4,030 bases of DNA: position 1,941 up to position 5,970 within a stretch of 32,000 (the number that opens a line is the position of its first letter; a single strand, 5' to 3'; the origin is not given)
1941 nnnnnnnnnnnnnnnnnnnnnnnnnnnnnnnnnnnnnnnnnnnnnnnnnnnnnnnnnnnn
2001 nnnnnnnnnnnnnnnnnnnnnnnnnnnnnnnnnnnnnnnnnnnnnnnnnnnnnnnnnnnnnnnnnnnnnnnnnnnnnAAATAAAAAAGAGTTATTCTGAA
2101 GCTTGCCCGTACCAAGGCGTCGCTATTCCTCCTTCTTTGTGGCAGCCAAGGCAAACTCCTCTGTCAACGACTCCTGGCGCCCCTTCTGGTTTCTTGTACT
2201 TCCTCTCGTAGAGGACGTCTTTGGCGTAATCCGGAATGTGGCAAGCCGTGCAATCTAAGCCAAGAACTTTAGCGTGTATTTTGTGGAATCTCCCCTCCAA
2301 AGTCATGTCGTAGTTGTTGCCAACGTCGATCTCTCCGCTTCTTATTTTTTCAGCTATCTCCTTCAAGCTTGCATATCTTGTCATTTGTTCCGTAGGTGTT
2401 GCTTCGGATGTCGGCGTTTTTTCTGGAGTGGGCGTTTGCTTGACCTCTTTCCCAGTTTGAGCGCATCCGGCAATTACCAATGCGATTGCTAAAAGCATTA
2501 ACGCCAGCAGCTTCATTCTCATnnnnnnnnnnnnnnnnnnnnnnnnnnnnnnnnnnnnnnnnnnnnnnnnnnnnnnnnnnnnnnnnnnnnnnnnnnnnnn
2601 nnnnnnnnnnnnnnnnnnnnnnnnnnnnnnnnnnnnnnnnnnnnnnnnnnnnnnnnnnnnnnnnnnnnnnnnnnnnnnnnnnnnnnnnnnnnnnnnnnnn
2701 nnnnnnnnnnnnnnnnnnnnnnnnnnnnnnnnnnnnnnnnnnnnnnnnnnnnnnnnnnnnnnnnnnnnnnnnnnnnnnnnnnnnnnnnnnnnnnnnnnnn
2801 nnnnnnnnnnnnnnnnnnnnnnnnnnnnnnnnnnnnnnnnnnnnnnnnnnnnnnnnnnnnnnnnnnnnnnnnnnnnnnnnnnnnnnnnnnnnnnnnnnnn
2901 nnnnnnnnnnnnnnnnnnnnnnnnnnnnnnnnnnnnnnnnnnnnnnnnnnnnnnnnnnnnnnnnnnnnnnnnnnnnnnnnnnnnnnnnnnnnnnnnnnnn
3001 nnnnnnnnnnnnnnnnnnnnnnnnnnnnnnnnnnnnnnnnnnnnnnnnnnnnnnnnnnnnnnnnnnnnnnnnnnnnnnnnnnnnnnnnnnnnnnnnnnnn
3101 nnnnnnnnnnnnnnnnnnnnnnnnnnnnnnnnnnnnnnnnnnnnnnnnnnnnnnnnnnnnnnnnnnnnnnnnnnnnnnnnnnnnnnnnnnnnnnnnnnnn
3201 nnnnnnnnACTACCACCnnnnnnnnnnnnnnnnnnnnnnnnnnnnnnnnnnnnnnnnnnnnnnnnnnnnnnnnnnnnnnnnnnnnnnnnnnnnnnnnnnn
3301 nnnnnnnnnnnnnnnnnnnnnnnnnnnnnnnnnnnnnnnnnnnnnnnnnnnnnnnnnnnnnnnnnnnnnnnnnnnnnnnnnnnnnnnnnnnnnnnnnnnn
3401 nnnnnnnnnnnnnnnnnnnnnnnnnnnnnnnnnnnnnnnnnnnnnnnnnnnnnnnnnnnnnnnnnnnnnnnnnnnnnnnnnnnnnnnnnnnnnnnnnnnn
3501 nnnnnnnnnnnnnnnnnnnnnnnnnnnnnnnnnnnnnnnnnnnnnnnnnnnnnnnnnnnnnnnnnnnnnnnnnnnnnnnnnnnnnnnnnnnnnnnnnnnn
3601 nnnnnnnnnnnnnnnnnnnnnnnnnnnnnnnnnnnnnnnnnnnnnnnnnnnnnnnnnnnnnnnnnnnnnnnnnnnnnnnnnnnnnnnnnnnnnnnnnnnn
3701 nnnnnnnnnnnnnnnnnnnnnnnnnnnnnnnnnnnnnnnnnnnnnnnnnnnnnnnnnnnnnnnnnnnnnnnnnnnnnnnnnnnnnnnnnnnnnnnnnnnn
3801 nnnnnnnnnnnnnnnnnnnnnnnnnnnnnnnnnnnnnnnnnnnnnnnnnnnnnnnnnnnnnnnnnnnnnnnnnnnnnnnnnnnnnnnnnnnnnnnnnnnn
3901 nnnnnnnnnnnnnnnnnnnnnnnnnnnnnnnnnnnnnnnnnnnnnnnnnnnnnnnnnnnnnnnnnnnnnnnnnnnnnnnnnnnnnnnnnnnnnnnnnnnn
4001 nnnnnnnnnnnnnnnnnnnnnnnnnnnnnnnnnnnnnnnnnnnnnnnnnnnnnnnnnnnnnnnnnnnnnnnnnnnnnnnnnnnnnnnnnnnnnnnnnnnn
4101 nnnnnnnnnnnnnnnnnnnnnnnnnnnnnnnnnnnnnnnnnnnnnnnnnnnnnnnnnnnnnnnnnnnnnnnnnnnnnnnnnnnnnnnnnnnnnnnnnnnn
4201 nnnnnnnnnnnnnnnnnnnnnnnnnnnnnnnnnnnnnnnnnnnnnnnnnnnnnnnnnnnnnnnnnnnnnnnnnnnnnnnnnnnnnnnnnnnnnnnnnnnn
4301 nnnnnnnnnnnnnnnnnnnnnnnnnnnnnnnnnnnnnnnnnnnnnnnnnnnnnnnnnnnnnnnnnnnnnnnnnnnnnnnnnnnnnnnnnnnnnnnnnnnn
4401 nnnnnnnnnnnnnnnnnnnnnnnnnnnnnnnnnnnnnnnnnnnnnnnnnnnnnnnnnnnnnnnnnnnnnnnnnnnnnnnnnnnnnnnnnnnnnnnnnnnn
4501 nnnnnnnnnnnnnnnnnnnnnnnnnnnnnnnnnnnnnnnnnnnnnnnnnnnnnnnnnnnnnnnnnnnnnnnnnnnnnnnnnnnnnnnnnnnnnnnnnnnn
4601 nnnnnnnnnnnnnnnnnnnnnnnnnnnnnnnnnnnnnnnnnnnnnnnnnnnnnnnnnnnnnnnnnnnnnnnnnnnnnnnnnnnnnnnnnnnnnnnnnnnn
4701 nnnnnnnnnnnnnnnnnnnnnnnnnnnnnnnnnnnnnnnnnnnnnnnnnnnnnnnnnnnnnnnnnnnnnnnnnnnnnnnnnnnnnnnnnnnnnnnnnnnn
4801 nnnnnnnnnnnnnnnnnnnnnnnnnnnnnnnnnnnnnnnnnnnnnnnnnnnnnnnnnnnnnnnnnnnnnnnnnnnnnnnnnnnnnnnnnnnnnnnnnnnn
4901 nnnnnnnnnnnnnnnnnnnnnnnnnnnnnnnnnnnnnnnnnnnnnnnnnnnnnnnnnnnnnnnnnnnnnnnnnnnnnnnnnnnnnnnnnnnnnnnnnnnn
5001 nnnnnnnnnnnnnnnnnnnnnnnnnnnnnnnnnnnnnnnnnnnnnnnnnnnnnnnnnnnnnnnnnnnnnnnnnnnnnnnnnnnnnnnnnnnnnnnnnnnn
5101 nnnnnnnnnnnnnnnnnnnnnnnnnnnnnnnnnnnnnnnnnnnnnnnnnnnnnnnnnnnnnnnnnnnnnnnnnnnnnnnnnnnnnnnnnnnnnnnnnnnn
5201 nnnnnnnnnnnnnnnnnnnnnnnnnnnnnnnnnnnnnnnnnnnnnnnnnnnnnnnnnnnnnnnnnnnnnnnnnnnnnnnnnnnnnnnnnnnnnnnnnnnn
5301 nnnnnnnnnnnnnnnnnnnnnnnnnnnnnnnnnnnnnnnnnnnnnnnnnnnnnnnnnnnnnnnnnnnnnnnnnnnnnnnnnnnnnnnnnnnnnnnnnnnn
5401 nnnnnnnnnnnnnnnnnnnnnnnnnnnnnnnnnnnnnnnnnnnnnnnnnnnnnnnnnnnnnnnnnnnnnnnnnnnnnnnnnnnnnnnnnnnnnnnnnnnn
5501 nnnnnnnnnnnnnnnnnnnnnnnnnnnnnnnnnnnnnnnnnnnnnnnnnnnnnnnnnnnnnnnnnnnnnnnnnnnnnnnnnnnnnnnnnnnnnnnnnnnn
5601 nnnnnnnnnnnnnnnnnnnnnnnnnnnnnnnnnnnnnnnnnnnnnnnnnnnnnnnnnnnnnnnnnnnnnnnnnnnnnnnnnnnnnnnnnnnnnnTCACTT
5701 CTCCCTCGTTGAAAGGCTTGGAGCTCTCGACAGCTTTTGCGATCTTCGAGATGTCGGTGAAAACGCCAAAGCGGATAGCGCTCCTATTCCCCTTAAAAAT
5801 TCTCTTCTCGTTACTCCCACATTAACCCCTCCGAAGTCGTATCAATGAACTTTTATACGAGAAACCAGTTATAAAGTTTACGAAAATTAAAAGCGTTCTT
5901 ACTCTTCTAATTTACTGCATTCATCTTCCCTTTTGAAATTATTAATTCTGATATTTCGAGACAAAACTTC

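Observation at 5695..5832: The Tat signal peptide of the molybdoenzyme is encoded in a different reading frame from the mature enzyme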

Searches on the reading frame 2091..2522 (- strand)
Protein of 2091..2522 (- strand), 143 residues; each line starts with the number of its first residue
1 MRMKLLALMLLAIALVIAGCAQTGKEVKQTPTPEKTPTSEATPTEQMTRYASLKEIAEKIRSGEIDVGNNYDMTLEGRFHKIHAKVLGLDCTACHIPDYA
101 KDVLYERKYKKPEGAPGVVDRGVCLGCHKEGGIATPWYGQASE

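Call 6: search_protein_families(library=pfam, proteins=[window:2091-2522:-])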
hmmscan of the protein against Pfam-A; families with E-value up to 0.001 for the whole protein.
window:2091-2522:- (143 aa): 1 family
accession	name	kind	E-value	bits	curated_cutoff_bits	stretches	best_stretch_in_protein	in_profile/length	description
PF09699.15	Paired_CXXCH_1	-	0.00088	19.4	20.6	0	83-97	1-15/41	Doubled CXXCH motif (Paired_CXXCH_1)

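Call 7: search_protein_families(library=ncbifam, proteins=[window:2091-2522:-], max_evalue=0.01)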
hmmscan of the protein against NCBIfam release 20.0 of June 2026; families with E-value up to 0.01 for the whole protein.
window:2091-2522:- (143 aa): 2 families
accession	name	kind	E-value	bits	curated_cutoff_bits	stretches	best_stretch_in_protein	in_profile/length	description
TIGR01905.1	paired_CXXCH_1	subfamily_domain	0.0037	17.2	25.2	0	122-131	30-39/41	doubled CXXCH domain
TIGR02722.1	lp_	equivalog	0.0056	16.7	110.55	1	6-85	4-67/189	penicillin-binding protein activator LpoB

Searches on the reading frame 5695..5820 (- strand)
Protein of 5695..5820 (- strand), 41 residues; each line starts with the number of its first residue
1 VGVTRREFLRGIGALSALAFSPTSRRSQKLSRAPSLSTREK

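Call 7: search_protein_families(library=ncbifam, proteins=[window:5695-5820:-], max_evalue=0.01)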
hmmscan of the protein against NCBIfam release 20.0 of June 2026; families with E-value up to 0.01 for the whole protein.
window:5695-5820:- (41 aa): 0 families

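Call 54: search_protein_families(library=pfam, proteins=[window:5698-5820:-], max_evalue=1)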
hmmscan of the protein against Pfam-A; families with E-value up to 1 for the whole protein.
seq(41 aa): 1 family
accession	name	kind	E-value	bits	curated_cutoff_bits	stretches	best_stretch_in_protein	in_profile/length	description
PF10518.14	TAT_signal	-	0.0072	16.7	22.7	1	3-19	2-18/21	TAT (twin-arginine translocation) pathway signal sequence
